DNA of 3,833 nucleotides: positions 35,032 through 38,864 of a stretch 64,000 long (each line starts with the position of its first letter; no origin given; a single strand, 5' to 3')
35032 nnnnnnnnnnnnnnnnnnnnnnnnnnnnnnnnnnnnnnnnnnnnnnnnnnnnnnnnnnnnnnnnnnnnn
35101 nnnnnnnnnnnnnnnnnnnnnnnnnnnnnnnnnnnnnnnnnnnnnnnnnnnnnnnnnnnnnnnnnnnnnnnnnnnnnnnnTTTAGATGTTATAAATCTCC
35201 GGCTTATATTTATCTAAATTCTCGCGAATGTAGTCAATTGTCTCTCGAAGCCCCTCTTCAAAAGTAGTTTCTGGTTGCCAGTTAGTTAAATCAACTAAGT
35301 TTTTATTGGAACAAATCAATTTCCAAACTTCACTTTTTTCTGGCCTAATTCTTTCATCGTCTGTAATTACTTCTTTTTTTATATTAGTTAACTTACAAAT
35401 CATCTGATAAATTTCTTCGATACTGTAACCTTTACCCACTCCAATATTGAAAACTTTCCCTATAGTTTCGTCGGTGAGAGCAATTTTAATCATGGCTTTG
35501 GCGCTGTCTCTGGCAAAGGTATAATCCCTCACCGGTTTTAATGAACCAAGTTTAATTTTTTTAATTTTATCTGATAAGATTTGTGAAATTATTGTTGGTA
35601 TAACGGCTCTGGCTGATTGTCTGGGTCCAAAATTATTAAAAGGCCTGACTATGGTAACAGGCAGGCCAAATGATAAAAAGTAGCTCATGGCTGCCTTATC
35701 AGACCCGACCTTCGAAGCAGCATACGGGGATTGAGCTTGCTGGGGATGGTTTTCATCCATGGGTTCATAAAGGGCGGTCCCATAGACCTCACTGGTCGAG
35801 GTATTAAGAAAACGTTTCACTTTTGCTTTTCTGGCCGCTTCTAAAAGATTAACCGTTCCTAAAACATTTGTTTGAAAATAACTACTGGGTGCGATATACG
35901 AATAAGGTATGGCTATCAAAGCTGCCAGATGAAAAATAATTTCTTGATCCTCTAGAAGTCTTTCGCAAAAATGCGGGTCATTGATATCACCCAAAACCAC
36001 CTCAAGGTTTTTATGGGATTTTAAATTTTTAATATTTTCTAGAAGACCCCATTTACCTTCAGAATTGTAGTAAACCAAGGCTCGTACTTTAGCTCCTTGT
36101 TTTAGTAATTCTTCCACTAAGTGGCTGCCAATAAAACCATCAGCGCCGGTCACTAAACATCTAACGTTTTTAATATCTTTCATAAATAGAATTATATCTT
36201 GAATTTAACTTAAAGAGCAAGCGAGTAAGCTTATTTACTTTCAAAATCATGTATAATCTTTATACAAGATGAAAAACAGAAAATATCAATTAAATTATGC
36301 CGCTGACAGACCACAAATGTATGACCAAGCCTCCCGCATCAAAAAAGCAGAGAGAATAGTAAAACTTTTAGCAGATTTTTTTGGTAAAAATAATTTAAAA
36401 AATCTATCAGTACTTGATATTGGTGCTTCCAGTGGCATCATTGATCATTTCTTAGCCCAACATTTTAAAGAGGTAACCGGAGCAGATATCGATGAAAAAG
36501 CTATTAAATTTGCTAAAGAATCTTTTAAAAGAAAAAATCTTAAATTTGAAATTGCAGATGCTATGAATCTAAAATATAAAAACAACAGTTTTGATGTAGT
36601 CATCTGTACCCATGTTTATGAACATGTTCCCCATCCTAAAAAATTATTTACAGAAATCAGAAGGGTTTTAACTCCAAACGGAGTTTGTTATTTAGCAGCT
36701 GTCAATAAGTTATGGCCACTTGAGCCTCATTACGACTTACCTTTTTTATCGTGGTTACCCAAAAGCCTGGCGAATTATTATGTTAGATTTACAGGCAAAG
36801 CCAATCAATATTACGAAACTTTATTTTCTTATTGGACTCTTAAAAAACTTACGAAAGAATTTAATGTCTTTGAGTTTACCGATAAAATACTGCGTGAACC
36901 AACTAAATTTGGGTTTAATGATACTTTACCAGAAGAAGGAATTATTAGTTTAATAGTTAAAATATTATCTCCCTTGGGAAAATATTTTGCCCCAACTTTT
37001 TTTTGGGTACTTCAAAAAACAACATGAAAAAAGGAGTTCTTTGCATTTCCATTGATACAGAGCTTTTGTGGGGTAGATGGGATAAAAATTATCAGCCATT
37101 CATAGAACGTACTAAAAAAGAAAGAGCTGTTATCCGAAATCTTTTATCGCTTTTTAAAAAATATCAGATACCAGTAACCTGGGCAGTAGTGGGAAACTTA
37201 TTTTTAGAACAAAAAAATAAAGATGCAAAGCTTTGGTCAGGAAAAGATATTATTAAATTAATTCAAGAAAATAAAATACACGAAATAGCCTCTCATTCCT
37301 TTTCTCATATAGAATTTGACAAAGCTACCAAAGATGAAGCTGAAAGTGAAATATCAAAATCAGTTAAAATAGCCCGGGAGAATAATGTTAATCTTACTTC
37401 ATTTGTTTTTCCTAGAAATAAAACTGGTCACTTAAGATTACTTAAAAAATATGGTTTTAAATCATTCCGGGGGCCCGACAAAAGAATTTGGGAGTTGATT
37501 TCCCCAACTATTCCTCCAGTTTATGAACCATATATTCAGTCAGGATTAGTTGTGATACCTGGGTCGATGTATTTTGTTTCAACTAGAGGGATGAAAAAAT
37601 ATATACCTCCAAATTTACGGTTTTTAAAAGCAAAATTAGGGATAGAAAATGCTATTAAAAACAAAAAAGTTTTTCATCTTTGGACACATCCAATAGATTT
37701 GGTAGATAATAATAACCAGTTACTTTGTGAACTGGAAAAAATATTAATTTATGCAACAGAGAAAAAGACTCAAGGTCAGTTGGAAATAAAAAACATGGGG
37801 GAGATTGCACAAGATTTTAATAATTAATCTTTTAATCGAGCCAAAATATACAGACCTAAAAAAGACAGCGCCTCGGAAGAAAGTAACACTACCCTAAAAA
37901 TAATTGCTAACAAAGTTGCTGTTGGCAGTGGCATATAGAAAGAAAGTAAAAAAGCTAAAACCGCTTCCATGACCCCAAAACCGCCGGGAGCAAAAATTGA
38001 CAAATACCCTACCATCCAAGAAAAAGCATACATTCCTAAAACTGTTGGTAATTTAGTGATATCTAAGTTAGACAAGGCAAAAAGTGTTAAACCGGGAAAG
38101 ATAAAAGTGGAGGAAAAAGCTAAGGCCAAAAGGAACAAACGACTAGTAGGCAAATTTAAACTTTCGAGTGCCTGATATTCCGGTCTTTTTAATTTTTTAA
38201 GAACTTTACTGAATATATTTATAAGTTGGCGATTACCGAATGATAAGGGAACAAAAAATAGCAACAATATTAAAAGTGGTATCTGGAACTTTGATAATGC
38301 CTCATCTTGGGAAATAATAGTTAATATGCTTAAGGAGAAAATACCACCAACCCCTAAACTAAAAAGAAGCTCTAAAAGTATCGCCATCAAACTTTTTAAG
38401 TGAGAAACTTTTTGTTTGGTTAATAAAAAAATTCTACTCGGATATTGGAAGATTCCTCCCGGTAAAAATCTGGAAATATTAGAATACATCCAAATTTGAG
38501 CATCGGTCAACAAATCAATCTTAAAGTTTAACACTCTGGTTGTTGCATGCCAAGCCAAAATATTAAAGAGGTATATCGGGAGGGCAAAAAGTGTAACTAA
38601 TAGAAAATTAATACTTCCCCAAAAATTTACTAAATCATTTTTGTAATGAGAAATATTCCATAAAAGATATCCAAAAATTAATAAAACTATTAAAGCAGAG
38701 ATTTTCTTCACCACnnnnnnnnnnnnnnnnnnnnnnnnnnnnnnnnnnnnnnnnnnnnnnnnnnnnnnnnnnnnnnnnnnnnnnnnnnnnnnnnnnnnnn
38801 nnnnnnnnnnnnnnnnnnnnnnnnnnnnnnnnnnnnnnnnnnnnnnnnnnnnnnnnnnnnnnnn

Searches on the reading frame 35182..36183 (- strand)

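Call 24: search_protein_families(library=pfam, max_evalue=0.001, proteins=[window:35182-36183:-])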
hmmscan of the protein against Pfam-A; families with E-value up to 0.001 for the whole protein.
window:35182-36183:- (333 aa): 10 families
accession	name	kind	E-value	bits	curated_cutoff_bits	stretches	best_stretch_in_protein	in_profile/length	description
PF16363.11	GDP_Man_Dehyd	-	1.4e-72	245.4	27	1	10-315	1-332/332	GDP-mannose 4,6 dehydratase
PF01370.27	Epimerase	-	5.9e-56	190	20.9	1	10-248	2-240/240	NAD dependent epimerase/dehydratase family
PF01073.25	3Beta_HSD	-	3e-23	82.7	22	1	10-232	1-226/280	3-beta hydroxysteroid dehydrogenase/isomerase family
PF02719.21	Polysacc_synt_2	-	3.2e-21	76.2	20.2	1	10-271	2-252/293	Polysaccharide biosynthesis protein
PF07993.18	NAD_binding_4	-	1.2e-18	67.7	20.1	1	11-181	1-204/258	Male sterility protein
PF13460.12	NAD_binding_10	-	4.5e-16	59.7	27.2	1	13-181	1-143/184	NAD(P)H-binding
PF05368.20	NmrA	-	2.6e-11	44.1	27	1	8-130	4-107/298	NmrA-like family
PF04321.23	RmlD_sub_bind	-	8.7e-08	32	27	1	8-167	2-138/287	RmlD substrate binding domain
PF00106.31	adh_short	-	1.1e-06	28.7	26.6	1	10-79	4-70/195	short chain dehydrogenase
PF08659.16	KR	-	0.00082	19.8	22.6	0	10-128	4-134/180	KR domain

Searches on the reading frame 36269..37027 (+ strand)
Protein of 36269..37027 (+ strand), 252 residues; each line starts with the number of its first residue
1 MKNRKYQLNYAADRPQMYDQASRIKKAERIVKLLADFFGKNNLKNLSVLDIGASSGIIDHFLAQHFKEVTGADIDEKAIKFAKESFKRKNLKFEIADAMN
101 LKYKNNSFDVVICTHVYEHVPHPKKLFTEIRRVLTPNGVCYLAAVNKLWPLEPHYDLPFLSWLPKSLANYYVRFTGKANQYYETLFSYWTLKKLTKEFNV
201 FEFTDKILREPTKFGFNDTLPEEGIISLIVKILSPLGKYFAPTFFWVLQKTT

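Call 24: search_protein_families(library=pfam, max_evalue=0.001, proteins=[window:36269-37027:+])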
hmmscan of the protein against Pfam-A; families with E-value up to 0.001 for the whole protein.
window:36269-37027:+ (252 aa): 13 families
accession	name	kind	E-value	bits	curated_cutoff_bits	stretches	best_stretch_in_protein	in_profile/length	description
PF08241.18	Methyltransf_11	-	9.8e-25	87.5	21.2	1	49-141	1-94/95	Methyltransferase domain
PF13847.12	Methyltransf_31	-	1.7e-22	80.1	27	1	44-153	3-114/145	Methyltransferase domain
PF13489.12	Methyltransf_23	-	9.2e-21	74.7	27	1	28-199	7-155/164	Methyltransferase domain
PF13649.12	Methyltransf_25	-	1e-20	74.6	27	1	48-138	1-97/97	Methyltransferase domain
PF08242.18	Methyltransf_12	-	1.4e-16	61.5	30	1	49-140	1-98/98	Methyltransferase domain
PF05219.18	DREV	-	8e-09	35.4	26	1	40-145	90-189/265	DREV methyltransferase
PF01209.24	Ubie_methyltran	-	2e-08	34.3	20.1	1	41-160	44-167/233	ubiE/COQ5 methyltransferase family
PF05175.20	MTS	-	1.2e-07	32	23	1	33-144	22-140/170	Methyltransferase small domain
PF06325.19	PrmA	-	1.8e-06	28.1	22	1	43-140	160-256/296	Ribosomal protein L11 methyltransferase (PrmA)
PF20922.3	Anamorsin_N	-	8.8e-05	22.7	27.1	1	89-143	32-88/163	Anamorsin, N-terminal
PF05401.17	NodS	-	0.00011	22.6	24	1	44-133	43-132/201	Nodulation protein S (NodS)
PF01564.23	Spermine_synth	-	0.00018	21.6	22.9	1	44-148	18-135/186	Spermine/spermidine synthase domain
PF07021.18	MetW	-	0.00029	21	21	1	47-133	16-101/193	Methionine biosynthesis protein MetW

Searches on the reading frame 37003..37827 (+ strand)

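Call 24: search_protein_families(library=pfam, max_evalue=0.001, proteins=[window:37003-37827:+])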
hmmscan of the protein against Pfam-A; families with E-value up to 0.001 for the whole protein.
window:37003-37827:+ (274 aa): 2 families
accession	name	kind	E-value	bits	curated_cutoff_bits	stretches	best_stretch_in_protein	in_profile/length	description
PF01522.26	Polysacc_deac_1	-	4.2e-11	43.3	23.1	1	42-137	19-104/124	Polysaccharide deacetylase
PF10096.14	DUF2334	-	1.7e-07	31.5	26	1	42-232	16-190/203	Uncharacterized protein conserved in bacteria (DUF2334)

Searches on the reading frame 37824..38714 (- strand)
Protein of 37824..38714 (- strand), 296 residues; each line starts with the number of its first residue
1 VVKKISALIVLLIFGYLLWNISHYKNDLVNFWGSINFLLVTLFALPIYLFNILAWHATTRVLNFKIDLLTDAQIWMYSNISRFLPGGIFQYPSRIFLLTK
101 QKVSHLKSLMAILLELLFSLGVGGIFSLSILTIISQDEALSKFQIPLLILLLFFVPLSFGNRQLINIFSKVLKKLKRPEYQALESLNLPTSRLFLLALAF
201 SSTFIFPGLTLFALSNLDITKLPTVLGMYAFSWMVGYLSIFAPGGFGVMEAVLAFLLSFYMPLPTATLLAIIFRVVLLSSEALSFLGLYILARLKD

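Call 62: search_protein_families(library=pfam, max_evalue=0.01, proteins=[window:37824-38714:-])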
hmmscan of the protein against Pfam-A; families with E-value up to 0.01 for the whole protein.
window:37824-38714:- (296 aa): 1 family
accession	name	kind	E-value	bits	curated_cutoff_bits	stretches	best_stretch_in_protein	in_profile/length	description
PF03706.18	LPG_synthase_TM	-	4.1e-13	49.9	33.4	1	9-277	7-294/302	Lysylphosphatidylglycerol synthase TM region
